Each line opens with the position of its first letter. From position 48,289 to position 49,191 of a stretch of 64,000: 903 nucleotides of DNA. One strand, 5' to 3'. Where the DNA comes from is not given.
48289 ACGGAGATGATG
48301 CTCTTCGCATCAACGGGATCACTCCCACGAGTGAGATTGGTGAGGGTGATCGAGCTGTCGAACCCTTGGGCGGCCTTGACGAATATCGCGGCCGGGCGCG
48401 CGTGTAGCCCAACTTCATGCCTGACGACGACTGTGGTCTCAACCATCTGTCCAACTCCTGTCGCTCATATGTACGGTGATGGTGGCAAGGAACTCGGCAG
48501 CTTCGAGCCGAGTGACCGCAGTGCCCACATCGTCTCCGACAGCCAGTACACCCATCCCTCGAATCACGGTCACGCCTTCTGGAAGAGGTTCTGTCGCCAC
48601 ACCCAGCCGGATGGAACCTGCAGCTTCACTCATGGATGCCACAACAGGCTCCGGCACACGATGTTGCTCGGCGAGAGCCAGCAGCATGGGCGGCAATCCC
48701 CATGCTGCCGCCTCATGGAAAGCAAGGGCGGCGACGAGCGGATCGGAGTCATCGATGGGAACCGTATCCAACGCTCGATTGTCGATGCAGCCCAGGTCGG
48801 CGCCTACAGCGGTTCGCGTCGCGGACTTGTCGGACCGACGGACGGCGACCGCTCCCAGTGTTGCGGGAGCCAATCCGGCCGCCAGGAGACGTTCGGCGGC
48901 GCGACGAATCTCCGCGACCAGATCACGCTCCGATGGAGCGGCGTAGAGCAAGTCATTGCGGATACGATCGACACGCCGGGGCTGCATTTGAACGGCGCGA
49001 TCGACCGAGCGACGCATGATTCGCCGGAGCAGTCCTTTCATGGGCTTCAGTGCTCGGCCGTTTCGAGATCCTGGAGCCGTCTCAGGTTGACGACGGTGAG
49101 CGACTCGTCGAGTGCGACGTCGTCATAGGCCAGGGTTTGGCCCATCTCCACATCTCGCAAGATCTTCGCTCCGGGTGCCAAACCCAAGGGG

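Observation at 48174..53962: Glucitol/sorbitol-type PTS cluster with split and permuted SrlE, no SrlD, and a COG4091-like SAF-domain oxidoreductase plus aldolase-like protein instead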

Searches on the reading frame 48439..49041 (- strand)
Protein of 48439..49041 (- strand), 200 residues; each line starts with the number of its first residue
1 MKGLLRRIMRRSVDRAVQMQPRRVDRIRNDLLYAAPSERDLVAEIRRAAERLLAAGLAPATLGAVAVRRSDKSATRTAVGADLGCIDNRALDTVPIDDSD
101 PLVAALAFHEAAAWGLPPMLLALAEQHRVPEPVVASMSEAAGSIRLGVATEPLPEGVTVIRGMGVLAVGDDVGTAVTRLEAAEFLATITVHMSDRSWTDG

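Call 3: search_protein_families(library=pfam, proteins=[window:48439-49041:-], max_evalue=0.01)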
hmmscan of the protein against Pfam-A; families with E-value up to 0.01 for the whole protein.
window:48439-49041:- (200 aa): 1 family
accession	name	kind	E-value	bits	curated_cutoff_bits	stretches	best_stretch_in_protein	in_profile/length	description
PF00596.27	Aldolase_II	-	7.7e-06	26.4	22.2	1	135-189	124-182/183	Class II Aldolase and Adducin N-terminal domain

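Call 4: search_protein_families(library=ncbifam, proteins=[window:48439-49041:-], max_evalue=0.01)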
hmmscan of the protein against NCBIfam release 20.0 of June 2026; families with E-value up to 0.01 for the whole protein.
window:48439-49041:- (200 aa): 3 families
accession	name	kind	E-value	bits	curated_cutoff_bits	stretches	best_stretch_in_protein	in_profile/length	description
NF006672.0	PRK09220.1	equivalog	6.9e-08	32.1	226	1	158-191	169-202/209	methylthioribulose 1-phosphate dehydratase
NF006413.0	PRK08660.1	equivalog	0.0004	20.3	203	0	42-101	3-61/184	aldolase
TIGR03328.1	salvage_mtnB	equivalog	0.0024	17.4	137.05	0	158-192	157-191/194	methylthioribulose 1-phosphate dehydratase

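Call 9: search_solved_structures(query=window:48439-49041:-, max_evalue=1, show_alignments=2)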
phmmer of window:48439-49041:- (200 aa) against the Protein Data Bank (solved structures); distinct sequences matched with E-value up to 1: 4.
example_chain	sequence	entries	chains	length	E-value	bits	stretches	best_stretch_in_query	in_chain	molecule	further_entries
1pvt_A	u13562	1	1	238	0.026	17.9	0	130-190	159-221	sugar-phosphate aldolase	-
35ui_H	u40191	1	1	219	0.16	15.3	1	91-187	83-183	TFPI-24-Fab Heavy chain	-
2fk5_A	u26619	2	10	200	0.57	13.5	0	104-188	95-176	fuculose-1-phosphate aldolase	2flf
2w9e_H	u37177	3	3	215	0.83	13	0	91-192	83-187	ICSM 18-ANTI-PRP THERAPEUTIC FAB HEAVY CHAIN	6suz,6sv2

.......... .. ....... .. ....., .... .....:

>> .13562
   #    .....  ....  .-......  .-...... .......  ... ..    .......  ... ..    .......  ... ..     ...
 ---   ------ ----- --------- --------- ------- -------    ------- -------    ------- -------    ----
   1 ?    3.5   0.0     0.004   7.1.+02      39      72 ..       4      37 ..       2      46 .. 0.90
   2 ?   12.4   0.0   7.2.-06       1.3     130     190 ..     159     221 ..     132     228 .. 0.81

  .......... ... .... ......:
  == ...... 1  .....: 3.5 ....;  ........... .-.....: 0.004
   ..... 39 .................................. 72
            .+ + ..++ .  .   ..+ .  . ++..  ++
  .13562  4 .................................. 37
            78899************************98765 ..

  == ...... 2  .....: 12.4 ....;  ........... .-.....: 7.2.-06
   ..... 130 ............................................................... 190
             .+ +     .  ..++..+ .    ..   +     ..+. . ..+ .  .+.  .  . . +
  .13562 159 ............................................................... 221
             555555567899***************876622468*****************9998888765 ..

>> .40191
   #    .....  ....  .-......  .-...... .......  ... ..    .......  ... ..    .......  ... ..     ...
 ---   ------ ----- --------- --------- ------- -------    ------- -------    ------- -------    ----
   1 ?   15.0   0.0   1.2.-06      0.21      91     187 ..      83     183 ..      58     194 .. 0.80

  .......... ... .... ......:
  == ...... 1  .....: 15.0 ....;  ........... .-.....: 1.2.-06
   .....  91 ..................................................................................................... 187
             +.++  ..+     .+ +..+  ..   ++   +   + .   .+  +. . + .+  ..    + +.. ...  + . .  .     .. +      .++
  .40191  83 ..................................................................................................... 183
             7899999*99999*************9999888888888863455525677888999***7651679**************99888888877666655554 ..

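Call 30: find_homologous_proteins(query=window:48439-49041:-, max_evalue=0.001)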
Query window:48439-49041:- (200 aa): 5 proteins with E <= 0.001 among 4722 candidates.
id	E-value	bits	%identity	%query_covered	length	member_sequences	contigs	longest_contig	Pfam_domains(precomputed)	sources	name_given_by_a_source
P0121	2.8e-119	414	100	100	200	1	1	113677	PF00596.28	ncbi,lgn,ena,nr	ncbi:MAG: hypothetical protein GWP04_01625 [Gammaproteobacteria bacterium]|nr:hypothetical protein [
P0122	1.3e-90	320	86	94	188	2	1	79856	-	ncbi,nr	ncbi:MAG: hypothetical protein GXP34_04820 [Actinobacteria bacterium]|nr:hypothetical protein [Actin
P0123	6.3e-39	152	49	95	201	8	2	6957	PF00596.28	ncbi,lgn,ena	-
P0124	1.5e-34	138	49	88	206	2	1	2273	PF00596.28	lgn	-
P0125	1.0e-31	129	49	94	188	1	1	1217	-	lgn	-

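Call 72: predict_structure(alignment_id=A2)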
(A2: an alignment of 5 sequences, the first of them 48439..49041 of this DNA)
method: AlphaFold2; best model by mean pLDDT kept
length: 200 residues; sequences in the alignment: 5
mean_pLDDT: 66.0   pTM: 0.63
mean pLDDT of the five models: 66.0, 64.1, 61.0, 56.2, 54.8
residues with pLDDT >= 90: 20; 70-90: 71; 50-70: 55; < 50: 54
segments of 3 or more residues with pLDDT < 50: 15-34, 72-97, 197-200
pLDDT, mean of each block of 10 residues (from residue 1): 62 47 40 50 66 72 53 40 40 43 64 83 89 88 83 82 83 84 91 62
secondary structure, 60 per line:
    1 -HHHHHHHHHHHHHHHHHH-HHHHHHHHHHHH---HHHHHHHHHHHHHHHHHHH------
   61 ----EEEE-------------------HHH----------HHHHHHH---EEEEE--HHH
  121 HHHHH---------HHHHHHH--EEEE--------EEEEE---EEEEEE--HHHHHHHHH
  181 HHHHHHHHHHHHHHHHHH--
elements in order: H2-19 H21-32 H36-54 E65-68 H101-107 E111-115 H118-125 H135-141 E144-147 E156-160 E164-169 H172-198

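Call 74: fold_search(model_id=the predicted structure, library=pdb)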
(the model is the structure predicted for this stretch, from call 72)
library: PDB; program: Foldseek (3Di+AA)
matches with E <= 10: 157; with E <= 0.001: 10
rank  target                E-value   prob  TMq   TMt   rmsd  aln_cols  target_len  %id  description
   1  2flf_C                6.7e-05  1.00  0.62  0.64   3.9       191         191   21  Crystal structure of l-fuculose-1-phosphate aldolase from Thermus Thermophilus HB8 (released 2007-01-09)
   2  2flf_H                8.1e-05  1.00  0.62  0.66   3.6       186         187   22  Crystal structure of l-fuculose-1-phosphate aldolase from Thermus Thermophilus HB8 (released 2007-01-09)
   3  2flf_A                9.2e-05  1.00  0.54  0.56   5.2       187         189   19  Crystal structure of l-fuculose-1-phosphate aldolase from Thermus Thermophilus HB8 (released 2007-01-09)
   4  2fk5_B                1.3e-04  1.00  0.63  0.65   3.8       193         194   20  Crystal structure of l-fuculose-1-phosphate aldolase from Thermus thermophilus HB8 (released 2007-01-04)
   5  2fk5_A                1.7e-04  1.00  0.61  0.62   4.1       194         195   20  Crystal structure of l-fuculose-1-phosphate aldolase from Thermus thermophilus HB8 (released 2007-01-04)
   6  2flf_G                3.7e-04  1.00  0.60  0.63   4.2       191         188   20  Crystal structure of l-fuculose-1-phosphate aldolase from Thermus Thermophilus HB8 (released 2007-01-09)
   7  2flf_B                4.0e-04  1.00  0.56  0.58   4.9       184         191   21  Crystal structure of l-fuculose-1-phosphate aldolase from Thermus Thermophilus HB8 (released 2007-01-09)
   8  2flf_F                5.8e-04  1.00  0.57  0.59   4.3       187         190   20  Crystal structure of l-fuculose-1-phosphate aldolase from Thermus Thermophilus HB8 (released 2007-01-09)
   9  2irp_A                5.8e-04  1.00  0.58  0.57   4.3       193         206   15  Crystal structure of the l-fuculose-1-phosphate aldolase (aq_1979) from aquifex aeolicus VF5 (released 2007-10-30)
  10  2flf_E                6.2e-04  1.00  0.55  0.58   5.0       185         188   21  Crystal structure of l-fuculose-1-phosphate aldolase from Thermus Thermophilus HB8 (released 2007-01-09)
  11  2irp_B                1.2e-03  1.00  0.58  0.57   4.4       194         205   16  Crystal structure of the l-fuculose-1-phosphate aldolase (aq_1979) from aquifex aeolicus VF5 (released 2007-10-30)
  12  1pvt                  1.2e-03  1.00  0.56  0.49   5.2       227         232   15  Crystal structure of sugar-phosphate aldolase from Thermotoga maritima (released 2003-09-23)
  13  8iai_4                1.8e-03  1.00  0.48  0.38   6.7       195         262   15  Structure of mammalian spectrin-actin junctional complex of membrane skeleton, State II, Global map (released 2023-05-03)
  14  1dzx                  2.2e-03  1.00  0.53  0.51   6.3       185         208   14  L-Fuculose-1-Phosphate Aldolase from Escherichia coli Mutant R212A (released 2000-06-02)
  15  6voq                  2.7e-03  1.00  0.61  0.59   4.2       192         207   17  Crystal structure of YgbL, a putative aldolase/epimerase/decarboxylase from Klebsiella pneumoniae (released 2020-02-19)
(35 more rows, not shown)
